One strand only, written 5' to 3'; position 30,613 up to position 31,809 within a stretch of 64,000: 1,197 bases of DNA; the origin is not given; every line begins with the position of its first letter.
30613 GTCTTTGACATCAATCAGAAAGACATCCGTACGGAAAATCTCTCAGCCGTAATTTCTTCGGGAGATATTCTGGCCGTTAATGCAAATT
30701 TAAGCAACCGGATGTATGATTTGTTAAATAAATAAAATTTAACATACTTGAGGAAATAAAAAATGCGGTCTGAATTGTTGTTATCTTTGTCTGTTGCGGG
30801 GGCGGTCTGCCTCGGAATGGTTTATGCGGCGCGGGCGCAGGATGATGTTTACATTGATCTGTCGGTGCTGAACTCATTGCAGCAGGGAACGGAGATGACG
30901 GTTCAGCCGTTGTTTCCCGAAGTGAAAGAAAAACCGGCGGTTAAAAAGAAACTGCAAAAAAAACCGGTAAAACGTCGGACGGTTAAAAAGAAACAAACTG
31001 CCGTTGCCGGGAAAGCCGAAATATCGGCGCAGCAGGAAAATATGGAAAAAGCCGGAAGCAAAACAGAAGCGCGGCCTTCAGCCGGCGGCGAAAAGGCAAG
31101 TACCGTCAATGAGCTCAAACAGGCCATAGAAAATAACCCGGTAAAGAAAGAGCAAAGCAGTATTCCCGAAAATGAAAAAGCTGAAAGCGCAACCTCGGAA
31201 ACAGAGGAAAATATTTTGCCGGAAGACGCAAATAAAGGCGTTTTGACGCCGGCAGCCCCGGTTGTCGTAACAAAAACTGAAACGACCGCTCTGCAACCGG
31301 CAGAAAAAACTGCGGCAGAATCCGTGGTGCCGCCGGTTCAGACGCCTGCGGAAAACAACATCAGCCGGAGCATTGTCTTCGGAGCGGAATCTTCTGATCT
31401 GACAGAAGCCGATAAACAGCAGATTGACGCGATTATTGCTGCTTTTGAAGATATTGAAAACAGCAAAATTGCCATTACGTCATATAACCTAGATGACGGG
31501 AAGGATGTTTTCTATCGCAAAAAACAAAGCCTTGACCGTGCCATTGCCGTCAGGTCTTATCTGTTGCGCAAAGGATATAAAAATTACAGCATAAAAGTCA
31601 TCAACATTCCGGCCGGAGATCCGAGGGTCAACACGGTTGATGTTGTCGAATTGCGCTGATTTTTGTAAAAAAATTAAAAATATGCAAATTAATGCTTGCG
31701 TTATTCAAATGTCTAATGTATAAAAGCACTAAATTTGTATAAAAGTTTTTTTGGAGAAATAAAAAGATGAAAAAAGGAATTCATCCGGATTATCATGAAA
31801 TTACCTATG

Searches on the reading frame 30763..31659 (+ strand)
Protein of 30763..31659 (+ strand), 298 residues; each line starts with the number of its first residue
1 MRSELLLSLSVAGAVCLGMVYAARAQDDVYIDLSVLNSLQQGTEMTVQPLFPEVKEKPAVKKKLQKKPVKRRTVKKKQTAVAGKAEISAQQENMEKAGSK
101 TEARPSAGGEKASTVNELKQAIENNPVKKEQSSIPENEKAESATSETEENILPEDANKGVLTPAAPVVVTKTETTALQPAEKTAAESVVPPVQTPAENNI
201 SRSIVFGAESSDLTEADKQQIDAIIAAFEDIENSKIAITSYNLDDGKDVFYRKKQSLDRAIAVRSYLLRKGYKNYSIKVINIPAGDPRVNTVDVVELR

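Call 51: search_protein_families(library=pfam, proteins=[window:30763-31659:+], max_evalue=0.001)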
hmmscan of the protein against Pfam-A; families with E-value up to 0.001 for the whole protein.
window:30763-31659:+ (298 aa): 1 family
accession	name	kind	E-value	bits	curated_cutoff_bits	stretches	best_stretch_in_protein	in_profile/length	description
PF00691.25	OmpA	-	1.7e-07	32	27.2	1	206-280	2-77/98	OmpA family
